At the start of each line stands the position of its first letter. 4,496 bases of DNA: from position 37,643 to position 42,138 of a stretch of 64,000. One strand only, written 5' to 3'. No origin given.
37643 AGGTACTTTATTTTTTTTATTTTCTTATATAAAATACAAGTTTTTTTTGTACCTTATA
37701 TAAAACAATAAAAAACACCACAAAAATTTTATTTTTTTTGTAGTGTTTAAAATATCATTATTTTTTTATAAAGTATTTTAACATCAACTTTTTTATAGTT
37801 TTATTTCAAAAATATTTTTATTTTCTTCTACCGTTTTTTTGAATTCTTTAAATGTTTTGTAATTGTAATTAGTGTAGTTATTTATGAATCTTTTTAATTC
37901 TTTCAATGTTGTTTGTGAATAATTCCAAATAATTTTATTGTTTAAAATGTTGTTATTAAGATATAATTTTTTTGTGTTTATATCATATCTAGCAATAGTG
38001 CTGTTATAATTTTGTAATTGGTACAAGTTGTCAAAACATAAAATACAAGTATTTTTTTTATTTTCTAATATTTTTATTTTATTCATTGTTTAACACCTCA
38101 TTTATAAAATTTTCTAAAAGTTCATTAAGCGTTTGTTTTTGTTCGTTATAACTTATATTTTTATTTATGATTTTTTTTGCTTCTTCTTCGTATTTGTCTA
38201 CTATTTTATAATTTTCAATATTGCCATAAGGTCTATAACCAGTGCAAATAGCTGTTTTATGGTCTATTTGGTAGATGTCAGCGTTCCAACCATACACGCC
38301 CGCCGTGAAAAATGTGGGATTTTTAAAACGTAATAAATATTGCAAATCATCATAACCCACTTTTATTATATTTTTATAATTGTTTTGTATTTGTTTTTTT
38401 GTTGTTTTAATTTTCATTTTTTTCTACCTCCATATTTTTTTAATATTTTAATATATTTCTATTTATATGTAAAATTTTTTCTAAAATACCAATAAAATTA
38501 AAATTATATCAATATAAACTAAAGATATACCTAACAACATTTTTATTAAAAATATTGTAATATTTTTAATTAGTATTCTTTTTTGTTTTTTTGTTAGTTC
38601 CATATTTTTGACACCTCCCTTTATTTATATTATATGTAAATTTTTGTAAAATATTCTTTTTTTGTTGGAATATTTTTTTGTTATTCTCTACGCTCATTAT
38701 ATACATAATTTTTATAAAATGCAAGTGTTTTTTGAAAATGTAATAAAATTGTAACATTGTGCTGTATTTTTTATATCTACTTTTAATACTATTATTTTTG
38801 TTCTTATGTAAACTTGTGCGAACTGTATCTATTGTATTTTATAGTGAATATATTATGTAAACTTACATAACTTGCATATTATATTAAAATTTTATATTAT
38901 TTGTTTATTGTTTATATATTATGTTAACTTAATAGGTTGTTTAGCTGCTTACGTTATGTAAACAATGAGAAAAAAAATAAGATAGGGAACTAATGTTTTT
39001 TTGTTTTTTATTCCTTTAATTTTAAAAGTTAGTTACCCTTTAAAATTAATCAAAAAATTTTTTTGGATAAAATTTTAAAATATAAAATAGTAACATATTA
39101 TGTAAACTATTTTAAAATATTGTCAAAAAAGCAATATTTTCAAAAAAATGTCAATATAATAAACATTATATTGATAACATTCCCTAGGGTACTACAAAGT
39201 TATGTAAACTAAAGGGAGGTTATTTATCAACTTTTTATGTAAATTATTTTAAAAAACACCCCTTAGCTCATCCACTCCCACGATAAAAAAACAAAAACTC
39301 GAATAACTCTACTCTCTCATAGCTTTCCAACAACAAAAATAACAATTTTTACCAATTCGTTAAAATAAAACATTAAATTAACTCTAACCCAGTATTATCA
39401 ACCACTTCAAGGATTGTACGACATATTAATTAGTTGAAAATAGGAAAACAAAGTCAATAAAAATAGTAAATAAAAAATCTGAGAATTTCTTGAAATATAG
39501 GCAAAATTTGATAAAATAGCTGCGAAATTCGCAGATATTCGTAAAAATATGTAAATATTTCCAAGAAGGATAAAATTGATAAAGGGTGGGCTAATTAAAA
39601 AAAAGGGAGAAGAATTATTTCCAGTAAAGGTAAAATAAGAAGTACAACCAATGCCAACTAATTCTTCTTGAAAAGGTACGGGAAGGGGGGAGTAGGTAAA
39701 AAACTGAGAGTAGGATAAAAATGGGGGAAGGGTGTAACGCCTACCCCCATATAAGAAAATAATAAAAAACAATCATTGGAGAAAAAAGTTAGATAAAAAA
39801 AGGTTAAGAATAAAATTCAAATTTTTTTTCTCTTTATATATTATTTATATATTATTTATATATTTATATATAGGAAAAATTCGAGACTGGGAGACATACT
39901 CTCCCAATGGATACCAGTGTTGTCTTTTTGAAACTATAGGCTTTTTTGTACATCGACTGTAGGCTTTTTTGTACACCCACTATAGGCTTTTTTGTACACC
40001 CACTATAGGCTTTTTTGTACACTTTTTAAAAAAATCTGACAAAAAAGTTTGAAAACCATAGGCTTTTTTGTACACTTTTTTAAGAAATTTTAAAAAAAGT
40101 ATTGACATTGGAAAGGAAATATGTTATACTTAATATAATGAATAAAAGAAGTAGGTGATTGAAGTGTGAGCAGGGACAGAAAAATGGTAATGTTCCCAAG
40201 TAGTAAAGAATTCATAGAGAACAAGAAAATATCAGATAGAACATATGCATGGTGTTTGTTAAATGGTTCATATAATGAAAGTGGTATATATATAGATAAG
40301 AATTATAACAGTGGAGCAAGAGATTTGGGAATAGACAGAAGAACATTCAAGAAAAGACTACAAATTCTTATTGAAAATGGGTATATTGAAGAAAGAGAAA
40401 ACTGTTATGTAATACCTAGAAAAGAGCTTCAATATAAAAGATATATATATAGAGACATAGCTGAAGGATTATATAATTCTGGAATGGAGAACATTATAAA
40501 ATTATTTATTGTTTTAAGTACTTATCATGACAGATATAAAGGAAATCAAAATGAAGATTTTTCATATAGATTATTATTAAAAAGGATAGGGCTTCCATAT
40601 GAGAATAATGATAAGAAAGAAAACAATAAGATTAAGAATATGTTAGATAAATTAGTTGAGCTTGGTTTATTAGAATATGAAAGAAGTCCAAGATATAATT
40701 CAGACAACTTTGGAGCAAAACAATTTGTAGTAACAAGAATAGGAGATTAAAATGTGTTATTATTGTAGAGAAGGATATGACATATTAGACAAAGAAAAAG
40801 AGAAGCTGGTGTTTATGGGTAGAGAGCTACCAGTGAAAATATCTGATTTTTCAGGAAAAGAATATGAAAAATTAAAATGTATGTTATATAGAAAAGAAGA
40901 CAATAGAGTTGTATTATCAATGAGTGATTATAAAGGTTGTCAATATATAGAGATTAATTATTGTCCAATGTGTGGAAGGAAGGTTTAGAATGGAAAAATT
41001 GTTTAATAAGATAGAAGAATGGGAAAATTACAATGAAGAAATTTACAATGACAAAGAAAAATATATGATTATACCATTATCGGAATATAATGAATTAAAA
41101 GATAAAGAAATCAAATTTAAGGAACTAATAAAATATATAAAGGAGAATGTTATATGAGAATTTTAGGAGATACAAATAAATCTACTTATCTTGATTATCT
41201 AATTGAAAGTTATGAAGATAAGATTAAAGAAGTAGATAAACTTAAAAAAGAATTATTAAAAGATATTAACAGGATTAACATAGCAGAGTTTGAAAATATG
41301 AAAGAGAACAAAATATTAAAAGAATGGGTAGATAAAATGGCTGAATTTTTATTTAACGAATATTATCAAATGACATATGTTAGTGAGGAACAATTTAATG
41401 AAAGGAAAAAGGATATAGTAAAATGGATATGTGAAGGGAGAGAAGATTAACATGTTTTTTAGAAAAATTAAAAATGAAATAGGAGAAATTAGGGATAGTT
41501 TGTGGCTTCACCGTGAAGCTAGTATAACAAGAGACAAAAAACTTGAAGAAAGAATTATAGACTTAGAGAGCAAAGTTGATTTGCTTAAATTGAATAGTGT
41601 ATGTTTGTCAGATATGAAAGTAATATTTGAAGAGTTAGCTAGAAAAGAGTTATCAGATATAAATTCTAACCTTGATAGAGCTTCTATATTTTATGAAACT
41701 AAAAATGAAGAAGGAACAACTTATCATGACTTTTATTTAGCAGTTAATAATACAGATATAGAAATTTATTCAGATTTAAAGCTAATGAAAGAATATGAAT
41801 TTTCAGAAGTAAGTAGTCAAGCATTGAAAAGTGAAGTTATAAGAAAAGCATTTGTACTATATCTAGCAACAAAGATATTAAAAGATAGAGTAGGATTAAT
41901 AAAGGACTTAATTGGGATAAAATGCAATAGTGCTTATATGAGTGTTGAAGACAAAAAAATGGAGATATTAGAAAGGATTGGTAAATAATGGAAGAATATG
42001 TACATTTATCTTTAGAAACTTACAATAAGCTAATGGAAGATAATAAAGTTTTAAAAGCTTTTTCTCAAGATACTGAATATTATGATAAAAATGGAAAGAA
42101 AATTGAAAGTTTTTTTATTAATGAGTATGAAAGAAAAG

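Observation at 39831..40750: Origin-like module: AT-rich 11-mers, four 23-bp-phased iterons plus one at the promoter, then a two-winged-helix protein gene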

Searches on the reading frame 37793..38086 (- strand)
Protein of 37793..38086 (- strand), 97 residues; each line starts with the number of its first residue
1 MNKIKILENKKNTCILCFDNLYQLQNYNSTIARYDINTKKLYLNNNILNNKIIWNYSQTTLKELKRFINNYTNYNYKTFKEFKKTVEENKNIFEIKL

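Call 7: search_protein_families(library=pfam, proteins=[window:37793-38086:-], max_evalue=0.1)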
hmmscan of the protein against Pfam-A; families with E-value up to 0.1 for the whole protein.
window:37793-38086:- (97 aa): 2 families
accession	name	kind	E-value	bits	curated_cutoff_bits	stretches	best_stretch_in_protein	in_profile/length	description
PF23159.1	WH_Rok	-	0.079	13.5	27.6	0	60-89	17-46/58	Repressor Rok winged helix domain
PF06955.19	XET_C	-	0.09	13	31.3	0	50-76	9-32/47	Xyloglucan endo-transglycosylase (XET) C-terminus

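Call 8: search_protein_families(library=phrogs, proteins=[window:37793-38086:-], max_evalue=0.1)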
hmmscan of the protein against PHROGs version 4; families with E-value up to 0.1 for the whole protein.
window:37793-38086:- (97 aa): 1 family
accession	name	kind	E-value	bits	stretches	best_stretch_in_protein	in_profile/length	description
phrog_21575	-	unknown function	0.01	16.6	1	23-71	55-95/117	-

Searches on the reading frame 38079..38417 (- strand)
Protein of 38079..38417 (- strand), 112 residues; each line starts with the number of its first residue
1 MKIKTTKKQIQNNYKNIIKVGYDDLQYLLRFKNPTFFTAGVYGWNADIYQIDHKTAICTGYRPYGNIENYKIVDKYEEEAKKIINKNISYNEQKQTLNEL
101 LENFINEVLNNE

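Call 7: search_protein_families(library=pfam, proteins=[window:38079-38417:-], max_evalue=0.1)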
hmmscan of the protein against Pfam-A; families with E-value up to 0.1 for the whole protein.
window:38079-38417:- (112 aa): 1 family
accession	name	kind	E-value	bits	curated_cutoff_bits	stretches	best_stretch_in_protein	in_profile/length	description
PF10216.14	ChpXY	-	0.038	13.6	25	1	64-109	93-138/352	CO2 hydration protein (ChpXY)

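Call 8: search_protein_families(library=phrogs, proteins=[window:38079-38417:-], max_evalue=0.1)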
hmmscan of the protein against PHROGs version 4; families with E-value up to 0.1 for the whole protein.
window:38079-38417:- (112 aa): 2 families
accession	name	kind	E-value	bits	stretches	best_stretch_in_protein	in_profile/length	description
phrog_18448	-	unknown function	0.029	15.3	0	57-100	33-72/76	-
phrog_2657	-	transcription regulation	0.036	14.4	1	50-110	172-232/243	transcriptional regulator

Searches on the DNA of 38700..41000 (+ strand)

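Call 6: search_dna_similar(query=window:38700-41000:+, collection=phages, mode=distant)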
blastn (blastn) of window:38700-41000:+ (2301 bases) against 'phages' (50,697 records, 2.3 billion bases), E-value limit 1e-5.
No match.

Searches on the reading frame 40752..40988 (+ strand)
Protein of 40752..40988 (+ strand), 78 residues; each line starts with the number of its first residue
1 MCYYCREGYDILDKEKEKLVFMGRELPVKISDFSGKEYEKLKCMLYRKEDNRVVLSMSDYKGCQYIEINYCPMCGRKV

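Call 7: search_protein_families(library=pfam, proteins=[window:40752-40988:+], max_evalue=0.1)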
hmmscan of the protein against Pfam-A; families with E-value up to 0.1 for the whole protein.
window:40752-40988:+ (78 aa): 1 family
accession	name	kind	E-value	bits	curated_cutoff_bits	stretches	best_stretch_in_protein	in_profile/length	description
PF22400.1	DUF6980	-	0.079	13.6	27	0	62-77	46-61/99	Domain of unknown function (DUF6980)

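Call 8: search_protein_families(library=phrogs, proteins=[window:40752-40988:+], max_evalue=0.1)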
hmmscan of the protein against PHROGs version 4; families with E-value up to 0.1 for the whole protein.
window:40752-40988:+ (78 aa): 5 families
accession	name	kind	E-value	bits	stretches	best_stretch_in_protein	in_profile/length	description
phrog_1494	-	unknown function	5.9e-08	33.2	1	1-78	151-209/226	-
phrog_22112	-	unknown function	0.0028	19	1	32-77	22-76/80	-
phrog_38252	-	unknown function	0.0049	17.6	1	64-76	21-33/36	-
phrog_4053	-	transcription regulation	0.023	15.7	1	36-70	10-45/102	transcriptional regulator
phrog_4030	-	unknown function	0.028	15.6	1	53-77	53-76/85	-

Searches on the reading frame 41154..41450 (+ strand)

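Call 7: search_protein_families(library=pfam, proteins=[window:41154-41450:+], max_evalue=0.1)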
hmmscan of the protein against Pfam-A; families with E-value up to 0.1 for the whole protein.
window:41154-41450:+ (98 aa): 2 families
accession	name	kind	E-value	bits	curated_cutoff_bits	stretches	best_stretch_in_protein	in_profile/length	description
PF14060.11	DUF4252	-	0.002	18.7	23.9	1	25-80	24-80/125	Domain of unknown function (DUF4252)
PF24561.1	TRAPPC8_C_arth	-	0.02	15.6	27.8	1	19-83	84-150/196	TRAPPC8, C-terminal, arthropods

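Call 8: search_protein_families(library=phrogs, proteins=[window:41154-41450:+], max_evalue=0.1)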
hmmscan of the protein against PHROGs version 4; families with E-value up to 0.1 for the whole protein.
window:41154-41450:+ (98 aa): 4 families
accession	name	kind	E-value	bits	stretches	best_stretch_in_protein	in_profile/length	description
phrog_28061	-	unknown function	0.031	15.8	1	18-51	13-45/62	-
phrog_27806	-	other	0.038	13.3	1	9-59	186-237/798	DNA methyltransferase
phrog_9619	-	unknown function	0.065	14.1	1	9-75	4-71/149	-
phrog_35094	-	unknown function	0.073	14.1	1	25-69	73-112/182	-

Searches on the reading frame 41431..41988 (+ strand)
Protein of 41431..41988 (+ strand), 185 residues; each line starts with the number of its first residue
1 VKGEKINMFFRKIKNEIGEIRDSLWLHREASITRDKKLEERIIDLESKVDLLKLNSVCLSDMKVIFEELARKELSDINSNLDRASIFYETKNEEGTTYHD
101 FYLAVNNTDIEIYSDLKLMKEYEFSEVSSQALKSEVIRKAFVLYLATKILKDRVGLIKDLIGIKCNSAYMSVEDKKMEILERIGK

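Call 7: search_protein_families(library=pfam, proteins=[window:41431-41988:+], max_evalue=0.1)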
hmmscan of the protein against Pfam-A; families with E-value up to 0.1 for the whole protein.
window:41431-41988:+ (185 aa): 0 families

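Call 8: search_protein_families(library=phrogs, proteins=[window:41431-41988:+], max_evalue=0.1)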
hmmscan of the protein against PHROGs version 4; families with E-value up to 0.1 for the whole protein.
window:41431-41988:+ (185 aa): 2 families
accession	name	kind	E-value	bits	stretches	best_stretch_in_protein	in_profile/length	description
phrog_22677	-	unknown function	0.035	14.4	1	30-100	188-257/353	-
phrog_4230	-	unknown function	0.061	14.6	0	129-158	33-62/72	-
